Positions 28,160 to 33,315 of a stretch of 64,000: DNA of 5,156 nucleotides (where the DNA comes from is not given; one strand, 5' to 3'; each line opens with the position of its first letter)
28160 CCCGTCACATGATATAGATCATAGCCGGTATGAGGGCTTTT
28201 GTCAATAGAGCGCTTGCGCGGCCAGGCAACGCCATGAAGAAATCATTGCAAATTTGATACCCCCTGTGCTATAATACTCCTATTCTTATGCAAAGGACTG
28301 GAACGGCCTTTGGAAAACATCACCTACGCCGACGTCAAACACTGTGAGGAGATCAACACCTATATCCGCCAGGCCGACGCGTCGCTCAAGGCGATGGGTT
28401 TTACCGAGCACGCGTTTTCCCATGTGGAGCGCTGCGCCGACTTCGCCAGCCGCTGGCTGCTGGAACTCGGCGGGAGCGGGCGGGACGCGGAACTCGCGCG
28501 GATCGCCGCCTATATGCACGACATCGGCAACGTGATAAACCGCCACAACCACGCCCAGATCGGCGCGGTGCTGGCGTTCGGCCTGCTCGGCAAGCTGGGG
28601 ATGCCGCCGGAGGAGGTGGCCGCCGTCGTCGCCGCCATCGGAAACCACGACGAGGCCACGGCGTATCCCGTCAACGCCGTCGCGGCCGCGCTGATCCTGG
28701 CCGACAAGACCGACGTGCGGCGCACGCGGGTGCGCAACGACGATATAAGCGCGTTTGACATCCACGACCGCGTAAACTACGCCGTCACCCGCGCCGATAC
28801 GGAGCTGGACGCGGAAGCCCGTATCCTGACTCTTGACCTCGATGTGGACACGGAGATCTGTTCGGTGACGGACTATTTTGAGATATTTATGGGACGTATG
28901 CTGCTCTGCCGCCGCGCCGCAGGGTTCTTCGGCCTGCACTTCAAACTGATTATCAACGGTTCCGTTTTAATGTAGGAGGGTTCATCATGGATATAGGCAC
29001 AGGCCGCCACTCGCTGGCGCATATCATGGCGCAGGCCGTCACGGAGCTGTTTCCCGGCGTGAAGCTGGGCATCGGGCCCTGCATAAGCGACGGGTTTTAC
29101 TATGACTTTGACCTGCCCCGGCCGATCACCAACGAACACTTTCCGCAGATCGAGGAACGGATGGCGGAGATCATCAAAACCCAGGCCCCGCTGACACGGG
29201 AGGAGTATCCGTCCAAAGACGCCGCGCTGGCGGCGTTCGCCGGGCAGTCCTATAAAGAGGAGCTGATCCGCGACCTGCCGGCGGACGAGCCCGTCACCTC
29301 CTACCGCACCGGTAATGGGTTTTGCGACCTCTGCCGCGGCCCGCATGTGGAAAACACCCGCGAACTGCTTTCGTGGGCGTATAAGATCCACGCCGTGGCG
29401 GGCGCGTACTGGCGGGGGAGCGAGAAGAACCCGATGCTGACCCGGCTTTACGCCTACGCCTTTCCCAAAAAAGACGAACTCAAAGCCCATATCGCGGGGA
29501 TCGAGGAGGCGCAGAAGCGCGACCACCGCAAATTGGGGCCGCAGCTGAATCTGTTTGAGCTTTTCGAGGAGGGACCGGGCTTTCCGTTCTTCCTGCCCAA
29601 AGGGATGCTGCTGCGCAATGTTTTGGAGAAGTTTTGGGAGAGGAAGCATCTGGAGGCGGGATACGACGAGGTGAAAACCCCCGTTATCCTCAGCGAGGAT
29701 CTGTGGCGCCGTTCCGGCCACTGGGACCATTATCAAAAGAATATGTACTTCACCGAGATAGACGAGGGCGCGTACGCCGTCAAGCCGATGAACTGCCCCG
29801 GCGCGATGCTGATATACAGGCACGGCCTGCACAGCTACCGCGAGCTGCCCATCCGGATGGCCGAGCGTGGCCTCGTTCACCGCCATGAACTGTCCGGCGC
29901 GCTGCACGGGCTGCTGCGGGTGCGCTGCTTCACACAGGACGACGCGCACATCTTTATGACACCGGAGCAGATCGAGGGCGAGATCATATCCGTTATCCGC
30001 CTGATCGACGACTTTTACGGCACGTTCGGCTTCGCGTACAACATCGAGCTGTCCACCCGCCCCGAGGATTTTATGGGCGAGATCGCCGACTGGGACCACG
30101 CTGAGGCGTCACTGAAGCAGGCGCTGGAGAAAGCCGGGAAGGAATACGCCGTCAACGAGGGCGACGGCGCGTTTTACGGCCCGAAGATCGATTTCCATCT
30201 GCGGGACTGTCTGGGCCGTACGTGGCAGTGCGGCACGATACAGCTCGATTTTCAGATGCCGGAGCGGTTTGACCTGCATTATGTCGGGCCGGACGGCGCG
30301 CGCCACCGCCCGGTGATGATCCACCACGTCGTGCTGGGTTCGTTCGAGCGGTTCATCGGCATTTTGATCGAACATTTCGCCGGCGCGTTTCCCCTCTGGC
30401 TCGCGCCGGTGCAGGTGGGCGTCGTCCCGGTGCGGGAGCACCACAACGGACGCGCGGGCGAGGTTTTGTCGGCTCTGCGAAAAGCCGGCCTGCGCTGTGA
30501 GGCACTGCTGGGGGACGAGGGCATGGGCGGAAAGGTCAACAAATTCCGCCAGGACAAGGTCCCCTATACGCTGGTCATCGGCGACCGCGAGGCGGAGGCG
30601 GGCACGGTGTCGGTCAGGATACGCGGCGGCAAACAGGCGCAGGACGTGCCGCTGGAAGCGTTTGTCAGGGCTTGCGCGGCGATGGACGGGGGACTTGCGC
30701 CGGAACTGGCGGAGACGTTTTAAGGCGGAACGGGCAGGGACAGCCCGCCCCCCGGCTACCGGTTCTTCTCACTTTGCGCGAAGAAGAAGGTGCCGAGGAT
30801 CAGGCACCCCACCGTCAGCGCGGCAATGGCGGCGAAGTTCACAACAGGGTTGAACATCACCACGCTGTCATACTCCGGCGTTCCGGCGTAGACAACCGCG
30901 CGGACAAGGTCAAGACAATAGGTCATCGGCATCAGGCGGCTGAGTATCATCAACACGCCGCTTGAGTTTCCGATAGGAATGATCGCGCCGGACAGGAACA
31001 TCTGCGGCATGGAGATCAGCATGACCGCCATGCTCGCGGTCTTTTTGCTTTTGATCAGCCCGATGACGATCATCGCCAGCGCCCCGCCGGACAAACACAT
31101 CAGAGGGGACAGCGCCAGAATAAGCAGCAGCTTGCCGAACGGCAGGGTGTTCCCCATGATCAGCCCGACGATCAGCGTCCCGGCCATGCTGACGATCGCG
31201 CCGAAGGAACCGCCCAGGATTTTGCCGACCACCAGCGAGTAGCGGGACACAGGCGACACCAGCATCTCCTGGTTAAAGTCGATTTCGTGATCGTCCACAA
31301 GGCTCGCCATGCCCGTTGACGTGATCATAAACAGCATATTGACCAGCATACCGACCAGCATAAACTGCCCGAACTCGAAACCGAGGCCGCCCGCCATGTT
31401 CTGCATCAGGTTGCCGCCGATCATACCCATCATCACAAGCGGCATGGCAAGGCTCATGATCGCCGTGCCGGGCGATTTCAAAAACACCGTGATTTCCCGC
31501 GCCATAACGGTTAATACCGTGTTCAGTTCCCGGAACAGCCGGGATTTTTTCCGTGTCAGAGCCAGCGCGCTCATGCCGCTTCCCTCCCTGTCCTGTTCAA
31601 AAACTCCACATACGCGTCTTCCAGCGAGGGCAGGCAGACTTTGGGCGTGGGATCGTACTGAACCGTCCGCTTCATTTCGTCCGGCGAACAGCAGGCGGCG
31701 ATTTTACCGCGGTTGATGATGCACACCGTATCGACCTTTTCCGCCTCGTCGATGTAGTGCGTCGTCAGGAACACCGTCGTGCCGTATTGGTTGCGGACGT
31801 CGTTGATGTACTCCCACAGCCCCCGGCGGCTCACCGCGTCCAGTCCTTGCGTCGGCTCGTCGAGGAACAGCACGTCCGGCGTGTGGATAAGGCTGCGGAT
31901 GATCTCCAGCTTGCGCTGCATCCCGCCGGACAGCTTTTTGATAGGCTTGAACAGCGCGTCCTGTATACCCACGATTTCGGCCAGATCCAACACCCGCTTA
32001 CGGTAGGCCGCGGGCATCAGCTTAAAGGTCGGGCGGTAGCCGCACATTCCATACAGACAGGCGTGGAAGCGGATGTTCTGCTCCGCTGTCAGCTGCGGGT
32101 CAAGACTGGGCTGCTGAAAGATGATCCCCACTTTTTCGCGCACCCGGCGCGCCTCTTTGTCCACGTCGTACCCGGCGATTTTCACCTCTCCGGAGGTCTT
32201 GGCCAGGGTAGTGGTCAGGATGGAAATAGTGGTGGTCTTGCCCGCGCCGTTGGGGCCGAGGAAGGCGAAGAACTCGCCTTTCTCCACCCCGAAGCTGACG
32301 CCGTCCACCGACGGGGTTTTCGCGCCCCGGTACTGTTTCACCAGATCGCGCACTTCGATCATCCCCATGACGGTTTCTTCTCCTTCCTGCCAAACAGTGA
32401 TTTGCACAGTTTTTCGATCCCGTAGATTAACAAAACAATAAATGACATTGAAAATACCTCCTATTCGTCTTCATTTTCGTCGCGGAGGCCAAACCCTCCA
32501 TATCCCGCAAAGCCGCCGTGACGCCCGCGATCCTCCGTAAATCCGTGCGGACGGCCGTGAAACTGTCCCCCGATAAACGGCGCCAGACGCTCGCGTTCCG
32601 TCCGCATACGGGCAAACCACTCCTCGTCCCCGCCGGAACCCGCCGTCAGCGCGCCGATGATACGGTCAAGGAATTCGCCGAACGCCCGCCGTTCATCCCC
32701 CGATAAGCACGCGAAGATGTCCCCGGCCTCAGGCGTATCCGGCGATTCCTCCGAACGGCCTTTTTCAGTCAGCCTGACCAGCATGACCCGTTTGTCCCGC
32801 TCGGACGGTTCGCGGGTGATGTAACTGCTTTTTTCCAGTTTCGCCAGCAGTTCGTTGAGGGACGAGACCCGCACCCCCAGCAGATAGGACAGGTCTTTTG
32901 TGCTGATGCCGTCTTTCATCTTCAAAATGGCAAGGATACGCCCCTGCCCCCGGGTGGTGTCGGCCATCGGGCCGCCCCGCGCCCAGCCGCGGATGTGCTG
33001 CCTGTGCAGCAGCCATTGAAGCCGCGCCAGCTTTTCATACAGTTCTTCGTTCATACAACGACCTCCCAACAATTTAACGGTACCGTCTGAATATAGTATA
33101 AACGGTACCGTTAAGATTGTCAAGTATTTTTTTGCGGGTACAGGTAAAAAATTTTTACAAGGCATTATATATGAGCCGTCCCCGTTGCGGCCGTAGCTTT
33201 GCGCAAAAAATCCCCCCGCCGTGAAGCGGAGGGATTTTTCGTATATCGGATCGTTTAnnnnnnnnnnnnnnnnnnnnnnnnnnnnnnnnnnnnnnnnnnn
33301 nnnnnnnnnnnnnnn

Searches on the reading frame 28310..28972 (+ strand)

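Call 38: search_protein_families(library=pfam, proteins=[window:28310-28972:+], max_evalue=0.00001)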
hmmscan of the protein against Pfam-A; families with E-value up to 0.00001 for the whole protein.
window:28310-28972:+ (221 aa): 1 family
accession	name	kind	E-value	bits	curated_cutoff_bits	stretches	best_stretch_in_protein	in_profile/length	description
PF01966.28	HD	-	3.2e-10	40.8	22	1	36-134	2-113/116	HD domain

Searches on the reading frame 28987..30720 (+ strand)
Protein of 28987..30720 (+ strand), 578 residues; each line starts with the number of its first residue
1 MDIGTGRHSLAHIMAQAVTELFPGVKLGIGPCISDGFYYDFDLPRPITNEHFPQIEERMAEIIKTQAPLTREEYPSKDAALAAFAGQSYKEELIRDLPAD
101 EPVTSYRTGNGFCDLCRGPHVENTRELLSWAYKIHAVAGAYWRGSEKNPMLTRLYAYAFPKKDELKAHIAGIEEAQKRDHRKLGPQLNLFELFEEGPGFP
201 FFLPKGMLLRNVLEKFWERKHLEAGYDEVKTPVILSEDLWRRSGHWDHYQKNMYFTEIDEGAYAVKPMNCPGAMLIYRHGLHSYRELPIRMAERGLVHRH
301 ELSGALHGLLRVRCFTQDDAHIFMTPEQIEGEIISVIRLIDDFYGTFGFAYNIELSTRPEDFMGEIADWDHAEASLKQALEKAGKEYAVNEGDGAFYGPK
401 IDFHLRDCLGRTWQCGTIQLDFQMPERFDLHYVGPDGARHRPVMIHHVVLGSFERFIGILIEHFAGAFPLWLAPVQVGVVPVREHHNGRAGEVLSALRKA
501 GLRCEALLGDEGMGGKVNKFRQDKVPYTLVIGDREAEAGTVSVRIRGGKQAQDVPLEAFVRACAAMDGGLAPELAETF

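Call 38: search_protein_families(library=pfam, proteins=[window:28987-30720:+], max_evalue=0.00001)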
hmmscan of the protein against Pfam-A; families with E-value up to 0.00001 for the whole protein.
window:28987-30720:+ (578 aa): 3 families
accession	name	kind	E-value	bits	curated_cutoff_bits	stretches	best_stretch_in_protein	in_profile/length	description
PF00587.30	tRNA-synt_2b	-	4e-45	154.5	29.3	1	256-464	3-179/179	tRNA synthetase class II core domain (G, H, P, S and T)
PF03129.25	HGTP_anticodon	-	1.1e-16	61.2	21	1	476-563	1-91/94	Anticodon binding domain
PF07973.19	tRNA_SAD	-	4.3e-09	36.6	24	1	103-155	1-44/44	Threonyl and Alanyl tRNA synthetase second additional domain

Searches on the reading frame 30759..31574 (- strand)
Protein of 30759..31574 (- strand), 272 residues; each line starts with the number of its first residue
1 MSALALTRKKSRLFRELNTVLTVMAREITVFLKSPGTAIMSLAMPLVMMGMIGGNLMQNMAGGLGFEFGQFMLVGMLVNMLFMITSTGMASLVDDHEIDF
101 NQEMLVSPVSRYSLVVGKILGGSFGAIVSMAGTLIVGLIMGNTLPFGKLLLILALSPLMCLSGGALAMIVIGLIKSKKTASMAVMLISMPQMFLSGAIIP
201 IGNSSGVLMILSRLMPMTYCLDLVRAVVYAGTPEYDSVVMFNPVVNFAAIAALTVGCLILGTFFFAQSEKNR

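Call 38: search_protein_families(library=pfam, proteins=[window:30759-31574:-], max_evalue=0.00001)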
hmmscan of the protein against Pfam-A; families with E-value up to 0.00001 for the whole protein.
window:30759-31574:- (272 aa): 2 families
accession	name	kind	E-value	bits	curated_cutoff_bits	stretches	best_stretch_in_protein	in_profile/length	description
PF01061.29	ABC2_membrane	-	1.8e-18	67.3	26.9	1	20-228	3-210/211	ABC-2 type transporter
PF12698.13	ABC2_membrane_3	-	4.5e-18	65.9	31.6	1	68-262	160-338/347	ABC-2 family transporter protein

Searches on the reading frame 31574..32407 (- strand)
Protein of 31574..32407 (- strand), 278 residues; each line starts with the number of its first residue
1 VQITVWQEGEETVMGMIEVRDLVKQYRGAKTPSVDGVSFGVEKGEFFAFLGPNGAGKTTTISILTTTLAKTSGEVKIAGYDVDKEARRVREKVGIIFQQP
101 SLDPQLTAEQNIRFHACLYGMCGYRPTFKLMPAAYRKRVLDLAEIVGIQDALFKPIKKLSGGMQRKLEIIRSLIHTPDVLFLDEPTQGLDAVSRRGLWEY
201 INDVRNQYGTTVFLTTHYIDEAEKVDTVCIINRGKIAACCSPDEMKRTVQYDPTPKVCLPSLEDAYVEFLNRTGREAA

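Call 39: search_protein_families(library=pfam, proteins=[window:31574-32407:-], max_evalue=0.00001)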
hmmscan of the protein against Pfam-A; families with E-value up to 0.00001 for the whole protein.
window:31574-32407:- (278 aa): 2 families
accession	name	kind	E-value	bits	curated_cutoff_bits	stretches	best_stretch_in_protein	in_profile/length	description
PF00005.33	ABC_tran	-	1.2e-32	113.9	25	1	35-187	2-137/137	ABC transporter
PF13304.12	AAA_21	-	8.2e-10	39.7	27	0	155-217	234-298/304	AAA domain, putative AbiEii toxin, Type IV TA system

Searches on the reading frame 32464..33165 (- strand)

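Call 39: search_protein_families(library=pfam, proteins=[window:32464-33165:-], max_evalue=0.00001)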
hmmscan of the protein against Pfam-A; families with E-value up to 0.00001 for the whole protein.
window:32464-33165:- (234 aa): 5 families
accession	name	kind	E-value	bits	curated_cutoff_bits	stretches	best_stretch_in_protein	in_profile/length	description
PF01047.28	MarR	-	4.6e-11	42.9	24.6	1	71-127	2-58/59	MarR family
PF12802.13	MarR_2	-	8.6e-09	35.9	27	1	69-126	2-60/61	MarR family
PF13463.12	HTH_27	-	1.3e-07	32.3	22.2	1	77-136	8-68/68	Winged helix DNA-binding domain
PF13601.12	HTH_34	-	1.7e-06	28.5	27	1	77-138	5-67/80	Winged helix DNA-binding domain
PF22381.2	Staph_reg_Sar_Rot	-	1e-05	26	27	0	90-138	29-80/85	Transcriptional regulator SarA/Rot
